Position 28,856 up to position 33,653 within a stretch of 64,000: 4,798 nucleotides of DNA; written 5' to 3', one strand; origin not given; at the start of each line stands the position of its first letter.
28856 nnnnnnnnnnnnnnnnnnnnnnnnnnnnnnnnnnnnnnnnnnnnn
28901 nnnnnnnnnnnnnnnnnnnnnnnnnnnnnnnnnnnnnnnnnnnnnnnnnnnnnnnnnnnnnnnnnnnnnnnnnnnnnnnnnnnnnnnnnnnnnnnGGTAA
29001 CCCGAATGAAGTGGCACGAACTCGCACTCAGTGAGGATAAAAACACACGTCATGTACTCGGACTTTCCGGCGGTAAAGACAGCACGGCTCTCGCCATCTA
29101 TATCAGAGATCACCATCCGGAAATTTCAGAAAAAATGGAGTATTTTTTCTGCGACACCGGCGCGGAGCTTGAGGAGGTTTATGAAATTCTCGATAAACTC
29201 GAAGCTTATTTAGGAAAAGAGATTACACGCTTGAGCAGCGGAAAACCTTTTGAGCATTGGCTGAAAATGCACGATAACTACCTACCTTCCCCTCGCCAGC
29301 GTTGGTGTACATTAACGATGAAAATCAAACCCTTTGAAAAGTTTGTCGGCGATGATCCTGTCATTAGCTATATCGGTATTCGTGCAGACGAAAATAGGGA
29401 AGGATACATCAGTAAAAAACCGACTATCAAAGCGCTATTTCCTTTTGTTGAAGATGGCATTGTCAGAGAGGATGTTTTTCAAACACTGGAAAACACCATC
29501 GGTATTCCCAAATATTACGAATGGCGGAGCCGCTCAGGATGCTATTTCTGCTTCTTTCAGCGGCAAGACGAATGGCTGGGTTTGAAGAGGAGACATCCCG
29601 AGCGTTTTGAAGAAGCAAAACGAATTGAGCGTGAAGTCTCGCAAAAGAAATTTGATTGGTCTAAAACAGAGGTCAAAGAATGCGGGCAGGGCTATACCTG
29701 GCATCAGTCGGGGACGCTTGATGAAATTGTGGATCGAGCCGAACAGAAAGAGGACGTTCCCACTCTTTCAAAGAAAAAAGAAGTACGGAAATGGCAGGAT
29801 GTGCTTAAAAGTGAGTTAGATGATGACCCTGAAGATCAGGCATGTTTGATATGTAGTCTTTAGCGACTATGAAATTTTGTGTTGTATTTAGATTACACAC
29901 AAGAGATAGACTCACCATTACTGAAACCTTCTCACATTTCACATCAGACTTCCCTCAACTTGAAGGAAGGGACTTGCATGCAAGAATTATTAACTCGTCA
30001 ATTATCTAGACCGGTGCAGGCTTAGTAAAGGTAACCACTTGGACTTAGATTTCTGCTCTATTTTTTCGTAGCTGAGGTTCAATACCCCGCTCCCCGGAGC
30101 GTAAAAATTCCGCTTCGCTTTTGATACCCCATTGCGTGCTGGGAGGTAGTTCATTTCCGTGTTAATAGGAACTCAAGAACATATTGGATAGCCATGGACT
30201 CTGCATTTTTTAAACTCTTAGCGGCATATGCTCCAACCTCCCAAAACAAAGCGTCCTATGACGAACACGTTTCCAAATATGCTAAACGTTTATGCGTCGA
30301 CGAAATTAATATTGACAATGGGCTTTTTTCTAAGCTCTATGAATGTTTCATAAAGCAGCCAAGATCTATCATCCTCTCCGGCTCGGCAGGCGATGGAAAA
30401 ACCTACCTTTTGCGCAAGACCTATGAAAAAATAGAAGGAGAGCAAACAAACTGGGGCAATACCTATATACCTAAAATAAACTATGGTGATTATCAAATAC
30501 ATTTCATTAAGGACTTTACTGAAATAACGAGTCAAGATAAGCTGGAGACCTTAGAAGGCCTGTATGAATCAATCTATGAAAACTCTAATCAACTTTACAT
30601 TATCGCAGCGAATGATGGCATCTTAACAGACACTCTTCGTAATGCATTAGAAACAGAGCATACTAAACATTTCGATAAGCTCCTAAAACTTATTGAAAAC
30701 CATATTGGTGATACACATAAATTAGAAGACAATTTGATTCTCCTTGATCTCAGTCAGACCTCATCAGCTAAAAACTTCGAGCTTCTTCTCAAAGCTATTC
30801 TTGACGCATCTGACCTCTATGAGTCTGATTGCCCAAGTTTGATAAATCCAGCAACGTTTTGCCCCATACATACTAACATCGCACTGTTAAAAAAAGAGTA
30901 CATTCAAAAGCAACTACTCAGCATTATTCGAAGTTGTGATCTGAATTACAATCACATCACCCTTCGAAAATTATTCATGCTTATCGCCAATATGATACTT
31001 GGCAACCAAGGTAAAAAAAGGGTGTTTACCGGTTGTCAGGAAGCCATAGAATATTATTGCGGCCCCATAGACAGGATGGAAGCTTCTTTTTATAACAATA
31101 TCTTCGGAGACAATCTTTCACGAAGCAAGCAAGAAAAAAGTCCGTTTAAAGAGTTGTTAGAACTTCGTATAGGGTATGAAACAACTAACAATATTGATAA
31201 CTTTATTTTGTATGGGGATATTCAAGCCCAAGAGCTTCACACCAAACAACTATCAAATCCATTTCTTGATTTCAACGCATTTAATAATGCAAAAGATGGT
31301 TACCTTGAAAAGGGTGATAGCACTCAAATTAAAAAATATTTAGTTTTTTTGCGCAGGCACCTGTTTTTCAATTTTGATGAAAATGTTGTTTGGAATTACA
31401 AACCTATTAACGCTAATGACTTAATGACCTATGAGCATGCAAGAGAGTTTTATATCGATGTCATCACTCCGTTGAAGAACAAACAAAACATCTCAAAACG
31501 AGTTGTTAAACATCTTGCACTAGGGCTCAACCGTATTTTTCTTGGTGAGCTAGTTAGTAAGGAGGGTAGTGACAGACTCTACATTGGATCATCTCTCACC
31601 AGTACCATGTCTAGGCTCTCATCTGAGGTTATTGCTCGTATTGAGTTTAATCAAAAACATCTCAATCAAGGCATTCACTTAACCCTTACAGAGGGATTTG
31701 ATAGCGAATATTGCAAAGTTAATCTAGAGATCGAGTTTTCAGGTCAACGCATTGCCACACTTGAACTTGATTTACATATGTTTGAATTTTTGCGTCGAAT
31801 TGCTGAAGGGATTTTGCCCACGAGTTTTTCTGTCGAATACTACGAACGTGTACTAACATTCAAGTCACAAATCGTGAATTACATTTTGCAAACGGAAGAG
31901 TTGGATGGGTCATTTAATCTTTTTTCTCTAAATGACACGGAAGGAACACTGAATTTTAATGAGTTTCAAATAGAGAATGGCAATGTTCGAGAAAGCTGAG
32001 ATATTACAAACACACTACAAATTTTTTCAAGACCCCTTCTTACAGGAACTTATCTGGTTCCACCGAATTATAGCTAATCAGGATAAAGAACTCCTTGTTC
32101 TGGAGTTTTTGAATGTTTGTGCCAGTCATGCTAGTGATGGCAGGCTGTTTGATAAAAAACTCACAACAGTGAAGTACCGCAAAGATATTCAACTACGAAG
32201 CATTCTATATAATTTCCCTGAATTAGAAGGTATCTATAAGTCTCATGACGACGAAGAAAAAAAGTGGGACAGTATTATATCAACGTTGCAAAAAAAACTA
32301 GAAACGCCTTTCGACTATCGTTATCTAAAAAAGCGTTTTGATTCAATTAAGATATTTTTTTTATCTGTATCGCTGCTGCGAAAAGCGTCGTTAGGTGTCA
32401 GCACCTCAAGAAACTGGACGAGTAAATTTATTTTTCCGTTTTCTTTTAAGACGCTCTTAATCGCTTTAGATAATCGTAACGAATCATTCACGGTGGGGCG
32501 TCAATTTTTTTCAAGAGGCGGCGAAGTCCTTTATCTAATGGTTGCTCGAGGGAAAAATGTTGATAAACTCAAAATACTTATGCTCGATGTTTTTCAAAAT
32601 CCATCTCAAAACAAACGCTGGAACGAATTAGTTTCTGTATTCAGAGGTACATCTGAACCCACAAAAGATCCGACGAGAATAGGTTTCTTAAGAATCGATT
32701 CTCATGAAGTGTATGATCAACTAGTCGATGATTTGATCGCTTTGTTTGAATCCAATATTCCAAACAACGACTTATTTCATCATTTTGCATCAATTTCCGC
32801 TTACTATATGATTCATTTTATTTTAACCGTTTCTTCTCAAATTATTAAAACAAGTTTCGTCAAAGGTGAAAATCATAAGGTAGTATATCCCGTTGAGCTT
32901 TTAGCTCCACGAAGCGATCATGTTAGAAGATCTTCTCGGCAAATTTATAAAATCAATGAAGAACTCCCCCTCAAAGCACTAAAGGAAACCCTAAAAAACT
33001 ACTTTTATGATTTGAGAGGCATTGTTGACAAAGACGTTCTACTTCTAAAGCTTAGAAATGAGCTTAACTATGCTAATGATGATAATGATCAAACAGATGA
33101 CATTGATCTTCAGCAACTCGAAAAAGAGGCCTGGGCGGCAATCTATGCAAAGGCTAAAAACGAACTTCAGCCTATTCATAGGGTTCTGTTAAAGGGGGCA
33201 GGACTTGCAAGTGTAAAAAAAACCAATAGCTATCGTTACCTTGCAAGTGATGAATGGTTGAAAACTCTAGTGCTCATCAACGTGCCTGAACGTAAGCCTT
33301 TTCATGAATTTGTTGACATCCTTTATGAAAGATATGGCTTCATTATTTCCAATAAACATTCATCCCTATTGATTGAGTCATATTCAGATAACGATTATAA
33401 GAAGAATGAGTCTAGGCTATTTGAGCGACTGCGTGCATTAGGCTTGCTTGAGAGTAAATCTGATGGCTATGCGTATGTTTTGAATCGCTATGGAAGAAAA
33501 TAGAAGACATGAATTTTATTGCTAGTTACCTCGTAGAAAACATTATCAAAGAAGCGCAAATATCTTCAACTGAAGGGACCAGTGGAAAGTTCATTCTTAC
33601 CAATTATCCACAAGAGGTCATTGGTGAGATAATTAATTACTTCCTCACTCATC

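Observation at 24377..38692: Ssp-type phosphorothioation module lacking a cysteine desulfurase, coupled to a DptFGH/SspFGH-like three-gene module of different base composition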

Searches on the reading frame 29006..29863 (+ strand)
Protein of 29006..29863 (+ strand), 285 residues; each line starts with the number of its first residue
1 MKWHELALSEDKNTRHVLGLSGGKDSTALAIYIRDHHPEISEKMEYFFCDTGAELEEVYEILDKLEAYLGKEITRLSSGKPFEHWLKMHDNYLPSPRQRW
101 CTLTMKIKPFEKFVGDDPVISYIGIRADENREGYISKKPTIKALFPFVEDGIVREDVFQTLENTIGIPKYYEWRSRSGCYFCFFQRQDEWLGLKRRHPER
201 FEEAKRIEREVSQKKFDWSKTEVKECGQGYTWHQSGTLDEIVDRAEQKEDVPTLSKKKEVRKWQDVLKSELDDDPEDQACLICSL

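Call 3: search_protein_families(library=padloc, proteins=[window:29006-29863:+], max_evalue=0.001)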
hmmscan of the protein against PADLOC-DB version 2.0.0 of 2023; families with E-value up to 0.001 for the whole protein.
window:29006-29863:+ (285 aa): 4 families
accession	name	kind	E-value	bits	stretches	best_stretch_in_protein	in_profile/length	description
PDLC02782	SspD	-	1e-101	338.3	1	15-284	1-276/277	SspD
PDLC02510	BrxP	-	2.6e-09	33.9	1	11-245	130-376/779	BrxP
PDLC02661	DndC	-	1.1e-06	25.9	1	14-129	23-159/468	DndC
PDLC02662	DndC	-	1.8e-06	25.2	1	94-129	123-163/481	DndC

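Call 4: search_protein_families(library=pfam, proteins=[window:29006-29863:+], max_evalue=0.01)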
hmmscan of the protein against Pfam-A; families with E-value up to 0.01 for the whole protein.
window:29006-29863:+ (285 aa): 1 family
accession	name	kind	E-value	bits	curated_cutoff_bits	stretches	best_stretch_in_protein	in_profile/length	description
PF01507.26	PAPS_reduct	-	4.1e-09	37.1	22.5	1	16-131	2-114/175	Phosphoadenosine phosphosulfate reductase domain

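Call 5: search_protein_families(library=ncbifam, proteins=[window:29006-29863:+], max_evalue=0.01)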
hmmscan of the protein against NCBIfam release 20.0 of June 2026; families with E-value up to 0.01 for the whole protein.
window:29006-29863:+ (285 aa): 8 families
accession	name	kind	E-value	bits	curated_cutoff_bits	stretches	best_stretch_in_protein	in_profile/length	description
NF010367.0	PRK13795.1-2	equivalog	1.1e-11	43.9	456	1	17-131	246-357/584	hypothetical protein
NF006327.0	PRK08557.1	equivalog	6.4e-11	41.7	366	1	10-207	178-379/415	hypothetical protein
NF006351.0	PRK08576.1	equivalog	1.1e-10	40.7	290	1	10-115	231-327/436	hypothetical protein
NF010368.0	PRK13795.1-3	equivalog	1.6e-07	30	588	1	10-138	244-369/635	hypothetical protein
NF010366.0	PRK13795.1-1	equivalog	1e-05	23.9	745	1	15-207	268-468/667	hypothetical protein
NF005316.0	PRK06850.1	equivalog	1.9e-05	23.7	536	1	85-116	115-148/505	hypothetical protein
TIGR03183.1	DNA_S_dndC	equivalog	3.3e-05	23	290.4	0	85-116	99-132/447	DNA phosphorothioation system sulfurtransferase DndC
NF010369.0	PRK13795.1-4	equivalog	7.6e-05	21.1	1086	1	18-242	256-485/633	hypothetical protein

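Call 22: find_encoding_contigs(protein=window:29006-29863:+, flank=10000, max_places=6)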
Protein window:29006-29863:+ (285 aa): 1 contig read that carries it; 1 place shown.
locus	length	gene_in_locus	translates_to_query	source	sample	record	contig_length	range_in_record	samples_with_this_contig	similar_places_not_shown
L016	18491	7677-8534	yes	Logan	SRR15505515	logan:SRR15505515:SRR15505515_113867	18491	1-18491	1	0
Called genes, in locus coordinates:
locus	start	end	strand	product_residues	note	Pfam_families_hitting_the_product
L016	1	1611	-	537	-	?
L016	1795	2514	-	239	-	PF09335:VTT_dom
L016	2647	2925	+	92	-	PF00216:Bac_DNA_binding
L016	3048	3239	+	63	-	-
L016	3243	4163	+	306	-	PF13182:DUF4007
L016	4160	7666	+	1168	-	-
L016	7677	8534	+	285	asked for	PF01507:PAPS_reduct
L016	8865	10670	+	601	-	-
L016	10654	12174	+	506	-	-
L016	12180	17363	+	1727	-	PF01580:FtsK_SpoIIIE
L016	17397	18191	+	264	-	PF13936:HTH_38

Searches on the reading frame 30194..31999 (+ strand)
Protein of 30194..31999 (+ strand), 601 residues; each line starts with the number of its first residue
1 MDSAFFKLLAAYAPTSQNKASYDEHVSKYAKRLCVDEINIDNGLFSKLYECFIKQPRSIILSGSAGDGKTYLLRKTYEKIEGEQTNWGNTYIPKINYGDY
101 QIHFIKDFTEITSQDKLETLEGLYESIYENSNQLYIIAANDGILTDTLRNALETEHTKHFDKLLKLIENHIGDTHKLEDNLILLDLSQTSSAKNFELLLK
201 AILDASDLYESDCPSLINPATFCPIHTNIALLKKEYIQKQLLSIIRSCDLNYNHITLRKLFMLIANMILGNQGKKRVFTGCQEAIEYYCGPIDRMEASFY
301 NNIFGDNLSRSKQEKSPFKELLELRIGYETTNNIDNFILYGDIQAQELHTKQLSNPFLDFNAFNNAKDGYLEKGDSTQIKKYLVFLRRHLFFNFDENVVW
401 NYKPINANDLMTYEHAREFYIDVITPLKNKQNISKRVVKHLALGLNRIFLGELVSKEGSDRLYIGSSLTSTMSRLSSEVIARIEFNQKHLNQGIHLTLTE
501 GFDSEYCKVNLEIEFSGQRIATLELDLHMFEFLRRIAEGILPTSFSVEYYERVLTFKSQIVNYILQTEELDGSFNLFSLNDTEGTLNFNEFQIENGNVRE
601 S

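Call 3: search_protein_families(library=padloc, proteins=[window:30194-31999:+], max_evalue=0.001)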
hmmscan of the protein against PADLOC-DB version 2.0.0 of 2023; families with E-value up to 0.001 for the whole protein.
window:30194-31999:+ (601 aa): 6 families
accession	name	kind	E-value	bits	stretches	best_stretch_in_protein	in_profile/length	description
PDLC02793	SspF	-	7e-113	376.1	1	8-569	3-571/600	SspF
PDLC02794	SspF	-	1.7e-70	236.3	1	7-561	2-569/572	SspF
PDLC02796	SspF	-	5.3e-50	168.9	1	5-543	3-507/525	SspF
PDLC02795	SspF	-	2.9e-49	166.2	1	5-562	3-543/560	SspF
PDLC02798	SspF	-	8.5e-39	131.5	1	7-564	9-580/607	SspF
PDLC02797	SspF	-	1.2e-33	114.3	1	7-562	7-566/568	SspF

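Call 4: search_protein_families(library=pfam, proteins=[window:30194-31999:+], max_evalue=0.01)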
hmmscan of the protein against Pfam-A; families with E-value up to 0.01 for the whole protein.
window:30194-31999:+ (601 aa): 2 families
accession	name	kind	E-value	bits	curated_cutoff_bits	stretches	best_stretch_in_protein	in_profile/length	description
PF13191.12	AAA_16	-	0.00016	22.6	32.6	1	48-204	16-157/167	AAA ATPase domain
PF13401.12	AAA_22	-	0.003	18.3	27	1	55-204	4-109/130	AAA domain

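Call 5: search_protein_families(library=ncbifam, proteins=[window:30194-31999:+], max_evalue=0.01)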
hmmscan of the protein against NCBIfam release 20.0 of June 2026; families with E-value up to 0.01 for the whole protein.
window:30194-31999:+ (601 aa): 0 families

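Call 66: find_related_loci(query=window:30194-31999:+, collection=metagenome_contigs, flank=10000)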
Query window:30194-31999:+ (601 aa) in metagenome_contigs; peptide patterns used: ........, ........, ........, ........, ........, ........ (x = any residue, [..] = any of these).
275 stretches matched a pattern, but none encodes a relative of the query by tblastn (E <= 1e-3).

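Call 71: search_solved_structures(query=window:30194-31999:+, max_evalue=0.1)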
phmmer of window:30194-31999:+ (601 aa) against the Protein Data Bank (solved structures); distinct sequences matched with E-value up to 0.1: 1.
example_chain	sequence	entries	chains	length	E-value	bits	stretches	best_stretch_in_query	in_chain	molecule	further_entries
9ln6_A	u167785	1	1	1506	0.05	15.3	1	44-141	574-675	Maltose/maltodextrin-binding periplasmic protein,NACHT, LRR and PYD domains-containing pro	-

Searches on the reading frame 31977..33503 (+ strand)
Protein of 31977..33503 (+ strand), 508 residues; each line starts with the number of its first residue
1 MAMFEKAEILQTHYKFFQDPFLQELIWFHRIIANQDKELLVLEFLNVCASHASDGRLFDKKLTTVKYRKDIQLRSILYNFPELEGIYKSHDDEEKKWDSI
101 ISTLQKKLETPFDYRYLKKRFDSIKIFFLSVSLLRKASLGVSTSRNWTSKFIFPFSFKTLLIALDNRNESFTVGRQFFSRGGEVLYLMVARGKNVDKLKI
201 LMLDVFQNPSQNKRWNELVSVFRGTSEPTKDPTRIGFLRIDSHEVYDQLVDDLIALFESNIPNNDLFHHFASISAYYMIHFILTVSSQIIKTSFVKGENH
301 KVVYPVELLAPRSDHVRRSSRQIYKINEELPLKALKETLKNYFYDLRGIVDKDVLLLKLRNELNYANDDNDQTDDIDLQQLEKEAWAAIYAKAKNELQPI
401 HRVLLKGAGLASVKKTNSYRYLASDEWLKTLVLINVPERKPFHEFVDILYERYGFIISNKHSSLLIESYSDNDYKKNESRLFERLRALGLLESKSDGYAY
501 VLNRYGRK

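Call 3: search_protein_families(library=padloc, proteins=[window:31977-33503:+], max_evalue=0.001)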
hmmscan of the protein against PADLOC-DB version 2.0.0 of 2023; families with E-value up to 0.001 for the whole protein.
window:31977-33503:+ (508 aa): 4 families
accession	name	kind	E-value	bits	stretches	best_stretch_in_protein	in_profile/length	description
PDLC02799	SspG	-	5.2e-96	320.6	1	22-504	8-497/498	SspG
PDLC02802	SspG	-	4.7e-68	228.2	1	21-504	6-518/519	SspG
PDLC02800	SspG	-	8.7e-38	128.5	1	24-505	3-476/476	SspG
PDLC02801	SspG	-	1.9e-23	80.7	2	24-194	3-162/533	SspG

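Call 4: search_protein_families(library=pfam, proteins=[window:31977-33503:+], max_evalue=0.01)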
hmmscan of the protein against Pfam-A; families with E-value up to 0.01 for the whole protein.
window:31977-33503:+ (508 aa): 0 families

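Call 5: search_protein_families(library=ncbifam, proteins=[window:31977-33503:+], max_evalue=0.01)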
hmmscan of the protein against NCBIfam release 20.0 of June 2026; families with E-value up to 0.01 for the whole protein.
window:31977-33503:+ (508 aa): 1 family
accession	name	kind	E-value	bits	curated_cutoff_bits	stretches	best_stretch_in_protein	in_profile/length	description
NF047733.1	antiphage_MADS7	equivalog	1.1e-05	24.8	410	1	414-498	425-520/529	methylation-associated defense system protein MAD7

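Call 72: search_solved_structures(query=window:31977-33503:+, max_evalue=0.1)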
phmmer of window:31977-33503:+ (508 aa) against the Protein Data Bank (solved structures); distinct sequences matched with E-value up to 0.1: 0.
